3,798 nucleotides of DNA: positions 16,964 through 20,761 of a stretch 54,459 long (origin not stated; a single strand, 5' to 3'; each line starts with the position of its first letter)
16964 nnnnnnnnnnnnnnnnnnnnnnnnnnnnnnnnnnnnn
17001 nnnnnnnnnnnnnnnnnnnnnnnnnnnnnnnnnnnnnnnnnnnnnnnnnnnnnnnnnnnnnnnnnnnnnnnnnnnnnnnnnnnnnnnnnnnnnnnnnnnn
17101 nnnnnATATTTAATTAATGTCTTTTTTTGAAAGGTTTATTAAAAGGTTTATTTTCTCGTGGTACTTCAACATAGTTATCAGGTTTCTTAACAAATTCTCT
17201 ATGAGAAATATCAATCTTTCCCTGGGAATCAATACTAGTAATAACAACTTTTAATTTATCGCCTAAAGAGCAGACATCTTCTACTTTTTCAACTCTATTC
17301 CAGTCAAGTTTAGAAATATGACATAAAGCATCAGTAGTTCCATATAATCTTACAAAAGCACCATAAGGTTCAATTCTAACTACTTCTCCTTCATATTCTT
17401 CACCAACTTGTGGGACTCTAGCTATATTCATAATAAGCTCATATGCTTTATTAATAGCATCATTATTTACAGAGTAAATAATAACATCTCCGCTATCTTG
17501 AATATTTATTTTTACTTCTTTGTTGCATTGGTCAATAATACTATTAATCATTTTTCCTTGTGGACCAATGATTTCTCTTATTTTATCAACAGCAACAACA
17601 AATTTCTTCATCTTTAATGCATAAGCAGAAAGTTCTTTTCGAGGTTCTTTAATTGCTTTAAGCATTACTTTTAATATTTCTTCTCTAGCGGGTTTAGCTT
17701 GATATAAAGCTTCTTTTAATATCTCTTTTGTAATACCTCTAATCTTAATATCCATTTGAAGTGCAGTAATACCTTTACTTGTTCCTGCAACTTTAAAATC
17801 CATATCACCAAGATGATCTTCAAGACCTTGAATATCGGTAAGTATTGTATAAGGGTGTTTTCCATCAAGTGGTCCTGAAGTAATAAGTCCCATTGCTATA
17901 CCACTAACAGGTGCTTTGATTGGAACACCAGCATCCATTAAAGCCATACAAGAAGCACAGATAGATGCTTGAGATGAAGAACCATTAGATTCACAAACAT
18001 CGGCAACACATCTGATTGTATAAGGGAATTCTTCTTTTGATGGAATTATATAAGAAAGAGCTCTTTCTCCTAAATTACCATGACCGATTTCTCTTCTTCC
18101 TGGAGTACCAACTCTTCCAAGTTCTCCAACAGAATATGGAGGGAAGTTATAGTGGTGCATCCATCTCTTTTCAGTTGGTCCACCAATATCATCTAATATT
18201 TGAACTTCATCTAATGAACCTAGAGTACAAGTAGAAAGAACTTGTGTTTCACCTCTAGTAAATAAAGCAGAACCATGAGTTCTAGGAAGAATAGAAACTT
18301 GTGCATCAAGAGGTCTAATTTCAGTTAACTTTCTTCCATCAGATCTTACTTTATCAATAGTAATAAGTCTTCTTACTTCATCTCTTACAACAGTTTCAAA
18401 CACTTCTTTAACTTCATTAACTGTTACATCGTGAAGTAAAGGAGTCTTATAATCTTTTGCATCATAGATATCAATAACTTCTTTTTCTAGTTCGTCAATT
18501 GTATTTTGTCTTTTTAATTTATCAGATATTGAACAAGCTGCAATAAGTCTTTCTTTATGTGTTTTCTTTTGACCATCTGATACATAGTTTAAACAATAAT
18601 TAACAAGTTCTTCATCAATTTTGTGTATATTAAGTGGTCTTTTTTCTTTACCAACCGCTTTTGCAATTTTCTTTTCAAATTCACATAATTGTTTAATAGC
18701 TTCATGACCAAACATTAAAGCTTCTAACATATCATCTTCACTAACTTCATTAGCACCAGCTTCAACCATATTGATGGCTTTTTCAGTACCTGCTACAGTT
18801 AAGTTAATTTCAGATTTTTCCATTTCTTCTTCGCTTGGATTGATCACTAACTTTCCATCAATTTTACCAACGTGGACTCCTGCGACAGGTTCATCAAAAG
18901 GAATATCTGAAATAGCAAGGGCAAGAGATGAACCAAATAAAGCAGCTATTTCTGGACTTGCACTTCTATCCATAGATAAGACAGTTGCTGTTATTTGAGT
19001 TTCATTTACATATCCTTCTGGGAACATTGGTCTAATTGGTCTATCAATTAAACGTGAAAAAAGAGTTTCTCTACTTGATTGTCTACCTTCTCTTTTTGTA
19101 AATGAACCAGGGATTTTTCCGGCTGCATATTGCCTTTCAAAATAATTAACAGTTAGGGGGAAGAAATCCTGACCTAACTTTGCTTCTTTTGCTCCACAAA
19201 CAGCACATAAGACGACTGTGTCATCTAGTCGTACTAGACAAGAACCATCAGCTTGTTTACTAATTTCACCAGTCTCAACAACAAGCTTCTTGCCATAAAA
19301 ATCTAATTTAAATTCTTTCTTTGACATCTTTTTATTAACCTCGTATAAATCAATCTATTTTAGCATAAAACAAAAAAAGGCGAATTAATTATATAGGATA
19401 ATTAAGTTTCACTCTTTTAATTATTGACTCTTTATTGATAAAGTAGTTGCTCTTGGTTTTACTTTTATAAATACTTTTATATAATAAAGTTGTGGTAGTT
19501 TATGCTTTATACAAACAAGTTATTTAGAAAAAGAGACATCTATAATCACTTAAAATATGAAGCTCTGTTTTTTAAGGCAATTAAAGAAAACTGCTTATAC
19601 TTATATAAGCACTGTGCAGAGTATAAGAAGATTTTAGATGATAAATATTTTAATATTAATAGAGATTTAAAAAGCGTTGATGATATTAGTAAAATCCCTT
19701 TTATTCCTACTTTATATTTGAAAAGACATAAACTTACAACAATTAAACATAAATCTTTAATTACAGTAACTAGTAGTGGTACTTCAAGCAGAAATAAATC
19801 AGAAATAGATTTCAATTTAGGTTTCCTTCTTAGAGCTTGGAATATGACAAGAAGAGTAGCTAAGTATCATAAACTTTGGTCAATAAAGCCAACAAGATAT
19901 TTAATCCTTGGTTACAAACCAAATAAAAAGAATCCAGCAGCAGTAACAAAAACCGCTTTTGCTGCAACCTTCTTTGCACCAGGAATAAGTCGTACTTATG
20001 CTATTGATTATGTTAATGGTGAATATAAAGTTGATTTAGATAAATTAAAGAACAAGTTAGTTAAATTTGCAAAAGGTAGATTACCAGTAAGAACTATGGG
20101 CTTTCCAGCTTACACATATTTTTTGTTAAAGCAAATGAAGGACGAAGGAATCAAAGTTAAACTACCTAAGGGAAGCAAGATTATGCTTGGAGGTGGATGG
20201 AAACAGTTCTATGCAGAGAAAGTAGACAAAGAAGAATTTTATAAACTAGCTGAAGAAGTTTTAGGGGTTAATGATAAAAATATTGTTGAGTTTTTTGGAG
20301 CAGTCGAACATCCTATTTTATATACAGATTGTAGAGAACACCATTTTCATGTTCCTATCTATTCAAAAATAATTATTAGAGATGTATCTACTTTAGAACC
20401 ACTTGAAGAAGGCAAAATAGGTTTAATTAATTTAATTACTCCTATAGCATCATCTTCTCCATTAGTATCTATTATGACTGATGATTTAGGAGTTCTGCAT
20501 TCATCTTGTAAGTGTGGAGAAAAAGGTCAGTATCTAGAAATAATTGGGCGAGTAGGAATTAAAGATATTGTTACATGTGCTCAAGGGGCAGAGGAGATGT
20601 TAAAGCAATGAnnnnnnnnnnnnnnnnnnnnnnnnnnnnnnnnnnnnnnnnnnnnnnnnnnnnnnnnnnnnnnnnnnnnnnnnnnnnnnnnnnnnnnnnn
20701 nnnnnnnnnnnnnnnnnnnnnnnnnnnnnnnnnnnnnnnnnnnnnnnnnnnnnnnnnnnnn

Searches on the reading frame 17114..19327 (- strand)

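Call 10: search_protein_families(library=pfam, proteins=[window:17114-19327:-])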
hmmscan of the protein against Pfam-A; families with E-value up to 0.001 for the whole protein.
window:17114-19327:- (737 aa): 5 families
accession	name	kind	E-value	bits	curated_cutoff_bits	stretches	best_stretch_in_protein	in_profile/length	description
PF01138.27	RNase_PH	-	6.5e-59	198.5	25.5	2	13-143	3-130/130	3' exoribonuclease family, domain 1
PF03725.20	RNase_PH_C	-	4.5e-25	87.8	20.8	2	147-210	2-67/67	3' exoribonuclease family, domain 2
PF00575.29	S1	-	1.5e-18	67.4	22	1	639-710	2-74/74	S1 RNA binding domain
PF03726.19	PNPase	-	2.9e-07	31.3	24.6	1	257-333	10-81/81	Polyribonucleotide nucleotidyltransferase, RNA binding domain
PF00013.35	KH_1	-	2.6e-06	27.5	21.5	1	575-633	3-65/66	KH domain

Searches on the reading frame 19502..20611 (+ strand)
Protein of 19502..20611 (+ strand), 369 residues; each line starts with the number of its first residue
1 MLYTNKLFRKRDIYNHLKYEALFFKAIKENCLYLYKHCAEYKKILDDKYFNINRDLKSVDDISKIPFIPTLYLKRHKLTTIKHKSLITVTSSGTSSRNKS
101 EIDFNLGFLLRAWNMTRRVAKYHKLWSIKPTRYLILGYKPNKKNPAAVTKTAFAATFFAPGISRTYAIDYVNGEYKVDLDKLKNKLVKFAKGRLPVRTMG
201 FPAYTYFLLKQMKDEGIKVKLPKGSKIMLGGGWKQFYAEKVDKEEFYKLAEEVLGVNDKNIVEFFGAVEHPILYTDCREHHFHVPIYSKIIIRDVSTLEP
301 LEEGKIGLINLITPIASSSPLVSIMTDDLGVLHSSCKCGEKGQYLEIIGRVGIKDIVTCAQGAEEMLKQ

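Call 10: search_protein_families(library=pfam, proteins=[window:19502-20611:+])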
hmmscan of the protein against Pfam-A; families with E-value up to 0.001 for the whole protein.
window:19502-20611:+ (369 aa): 1 family
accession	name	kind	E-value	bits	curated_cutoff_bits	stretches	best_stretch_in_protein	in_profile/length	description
PF04443.18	LuxE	-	5.8e-46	157.6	24.9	1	20-365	35-388/391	Acyl-protein synthetase, LuxE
